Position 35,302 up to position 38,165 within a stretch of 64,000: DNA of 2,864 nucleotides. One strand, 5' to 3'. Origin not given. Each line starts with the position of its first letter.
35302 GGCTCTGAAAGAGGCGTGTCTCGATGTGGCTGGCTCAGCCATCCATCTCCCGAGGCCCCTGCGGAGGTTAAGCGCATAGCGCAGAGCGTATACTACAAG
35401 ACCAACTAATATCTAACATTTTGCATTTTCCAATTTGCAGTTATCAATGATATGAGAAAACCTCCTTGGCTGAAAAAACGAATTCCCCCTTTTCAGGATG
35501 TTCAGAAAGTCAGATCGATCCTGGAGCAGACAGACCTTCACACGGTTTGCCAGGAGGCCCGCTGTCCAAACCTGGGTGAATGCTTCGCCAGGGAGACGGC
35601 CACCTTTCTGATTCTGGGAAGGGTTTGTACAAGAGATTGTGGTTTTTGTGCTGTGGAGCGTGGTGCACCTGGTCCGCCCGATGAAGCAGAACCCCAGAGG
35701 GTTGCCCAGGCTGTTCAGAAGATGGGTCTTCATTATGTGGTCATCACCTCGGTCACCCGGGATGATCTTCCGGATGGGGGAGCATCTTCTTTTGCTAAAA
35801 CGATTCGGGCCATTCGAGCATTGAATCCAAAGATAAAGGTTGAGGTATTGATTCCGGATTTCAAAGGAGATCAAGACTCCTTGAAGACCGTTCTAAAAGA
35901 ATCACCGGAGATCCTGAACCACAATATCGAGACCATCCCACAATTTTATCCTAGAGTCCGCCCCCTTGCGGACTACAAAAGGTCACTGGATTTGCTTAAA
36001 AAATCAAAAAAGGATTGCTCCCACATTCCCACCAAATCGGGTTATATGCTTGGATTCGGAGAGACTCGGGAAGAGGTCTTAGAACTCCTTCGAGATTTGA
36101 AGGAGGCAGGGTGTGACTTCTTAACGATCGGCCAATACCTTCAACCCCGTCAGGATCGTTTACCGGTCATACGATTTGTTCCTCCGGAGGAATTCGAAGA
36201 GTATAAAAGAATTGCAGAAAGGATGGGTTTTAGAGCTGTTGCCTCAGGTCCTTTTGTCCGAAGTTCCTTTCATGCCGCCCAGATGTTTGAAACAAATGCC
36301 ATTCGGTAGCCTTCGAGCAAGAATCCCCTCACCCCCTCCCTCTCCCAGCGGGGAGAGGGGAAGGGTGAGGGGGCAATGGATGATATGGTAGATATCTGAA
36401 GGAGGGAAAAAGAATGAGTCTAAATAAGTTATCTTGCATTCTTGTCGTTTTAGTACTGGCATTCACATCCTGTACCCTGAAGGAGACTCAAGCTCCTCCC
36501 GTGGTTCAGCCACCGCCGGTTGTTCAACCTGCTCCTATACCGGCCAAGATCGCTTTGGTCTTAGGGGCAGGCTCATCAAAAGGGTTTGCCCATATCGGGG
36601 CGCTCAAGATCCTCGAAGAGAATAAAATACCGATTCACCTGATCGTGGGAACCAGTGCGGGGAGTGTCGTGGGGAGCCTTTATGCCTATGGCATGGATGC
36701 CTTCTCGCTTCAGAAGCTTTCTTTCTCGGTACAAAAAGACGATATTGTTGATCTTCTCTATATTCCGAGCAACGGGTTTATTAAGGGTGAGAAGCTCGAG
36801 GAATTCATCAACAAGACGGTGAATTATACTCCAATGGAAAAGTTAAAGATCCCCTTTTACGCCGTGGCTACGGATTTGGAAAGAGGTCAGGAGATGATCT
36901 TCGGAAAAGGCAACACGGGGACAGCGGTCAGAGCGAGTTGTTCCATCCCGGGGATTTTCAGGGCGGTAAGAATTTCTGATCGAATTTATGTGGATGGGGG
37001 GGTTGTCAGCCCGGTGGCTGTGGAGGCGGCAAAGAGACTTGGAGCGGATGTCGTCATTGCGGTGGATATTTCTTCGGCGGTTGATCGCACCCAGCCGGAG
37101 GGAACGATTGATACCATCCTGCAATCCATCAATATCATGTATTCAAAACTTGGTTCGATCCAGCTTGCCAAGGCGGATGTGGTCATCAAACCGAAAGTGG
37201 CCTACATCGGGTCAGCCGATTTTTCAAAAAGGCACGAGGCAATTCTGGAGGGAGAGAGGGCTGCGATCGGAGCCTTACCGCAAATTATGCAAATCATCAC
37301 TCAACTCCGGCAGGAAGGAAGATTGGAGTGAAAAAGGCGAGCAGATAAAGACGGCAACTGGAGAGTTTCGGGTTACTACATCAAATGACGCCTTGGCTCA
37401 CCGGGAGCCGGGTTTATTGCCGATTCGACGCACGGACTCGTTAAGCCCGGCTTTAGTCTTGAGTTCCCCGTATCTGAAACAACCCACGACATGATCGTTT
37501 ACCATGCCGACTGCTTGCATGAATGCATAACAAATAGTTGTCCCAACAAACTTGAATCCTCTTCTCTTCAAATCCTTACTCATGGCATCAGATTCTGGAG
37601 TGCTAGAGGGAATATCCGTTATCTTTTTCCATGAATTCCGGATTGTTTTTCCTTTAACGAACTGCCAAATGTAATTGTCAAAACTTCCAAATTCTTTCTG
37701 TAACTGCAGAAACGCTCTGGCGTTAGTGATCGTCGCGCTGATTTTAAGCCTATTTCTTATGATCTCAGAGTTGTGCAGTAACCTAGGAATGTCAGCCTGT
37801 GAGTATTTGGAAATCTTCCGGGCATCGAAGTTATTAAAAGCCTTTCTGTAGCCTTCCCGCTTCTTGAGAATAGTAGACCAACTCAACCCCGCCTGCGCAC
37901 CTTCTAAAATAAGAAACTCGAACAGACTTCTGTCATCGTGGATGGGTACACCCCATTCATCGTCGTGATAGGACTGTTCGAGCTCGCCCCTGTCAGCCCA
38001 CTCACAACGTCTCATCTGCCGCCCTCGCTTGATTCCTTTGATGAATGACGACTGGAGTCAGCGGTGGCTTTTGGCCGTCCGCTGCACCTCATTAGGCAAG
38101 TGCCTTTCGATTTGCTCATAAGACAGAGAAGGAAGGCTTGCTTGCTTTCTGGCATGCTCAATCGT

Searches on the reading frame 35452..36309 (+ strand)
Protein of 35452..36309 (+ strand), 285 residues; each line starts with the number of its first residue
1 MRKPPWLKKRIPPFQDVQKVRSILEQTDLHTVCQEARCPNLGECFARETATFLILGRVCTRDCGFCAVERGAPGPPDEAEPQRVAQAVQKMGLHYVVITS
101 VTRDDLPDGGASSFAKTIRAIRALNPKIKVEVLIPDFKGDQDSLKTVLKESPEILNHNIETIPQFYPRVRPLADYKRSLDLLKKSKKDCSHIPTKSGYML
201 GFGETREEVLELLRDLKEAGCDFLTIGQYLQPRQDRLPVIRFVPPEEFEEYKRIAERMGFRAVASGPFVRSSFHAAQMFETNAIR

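Call 41: search_protein_families(library=pfam, proteins=[window:35452-36309:+], max_evalue=0.00001)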
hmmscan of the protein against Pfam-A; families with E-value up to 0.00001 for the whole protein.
window:35452-36309:+ (285 aa): 2 families
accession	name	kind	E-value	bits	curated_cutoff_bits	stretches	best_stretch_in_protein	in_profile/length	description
PF04055.27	Radical_SAM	-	6.8e-21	75.6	29.5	1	54-216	2-166/166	Radical SAM superfamily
PF16881.10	LIAS_N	-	4.8e-08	33.8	27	1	2-38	60-96/96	N-terminal domain of lipoyl synthase of Radical_SAM family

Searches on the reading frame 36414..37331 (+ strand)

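Call 42: search_protein_families(library=pfam, proteins=[window:36414-37331:+], max_evalue=0.00001)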
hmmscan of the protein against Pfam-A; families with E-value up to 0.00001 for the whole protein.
window:36414-37331:+ (305 aa): 1 family
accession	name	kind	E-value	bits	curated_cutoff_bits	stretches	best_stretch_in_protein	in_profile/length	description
PF01734.28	Patatin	-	6.9e-29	101.9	27.7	1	48-206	1-190/191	Patatin-like phospholipase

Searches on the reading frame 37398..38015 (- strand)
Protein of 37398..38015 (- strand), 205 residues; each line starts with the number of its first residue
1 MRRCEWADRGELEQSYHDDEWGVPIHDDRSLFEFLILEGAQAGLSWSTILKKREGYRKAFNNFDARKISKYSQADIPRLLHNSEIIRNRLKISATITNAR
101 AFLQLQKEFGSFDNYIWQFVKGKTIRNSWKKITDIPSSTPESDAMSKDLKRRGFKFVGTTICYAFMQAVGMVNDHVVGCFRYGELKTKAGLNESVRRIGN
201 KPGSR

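Call 42: search_protein_families(library=pfam, proteins=[window:37398-38015:-], max_evalue=0.00001)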
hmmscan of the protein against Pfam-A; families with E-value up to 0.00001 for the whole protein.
window:37398-38015:- (205 aa): 1 family
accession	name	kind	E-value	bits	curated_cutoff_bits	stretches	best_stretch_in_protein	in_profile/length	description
PF03352.18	Adenine_glyco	-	1.2e-84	283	25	1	6-181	1-176/177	Methyladenine glycosylase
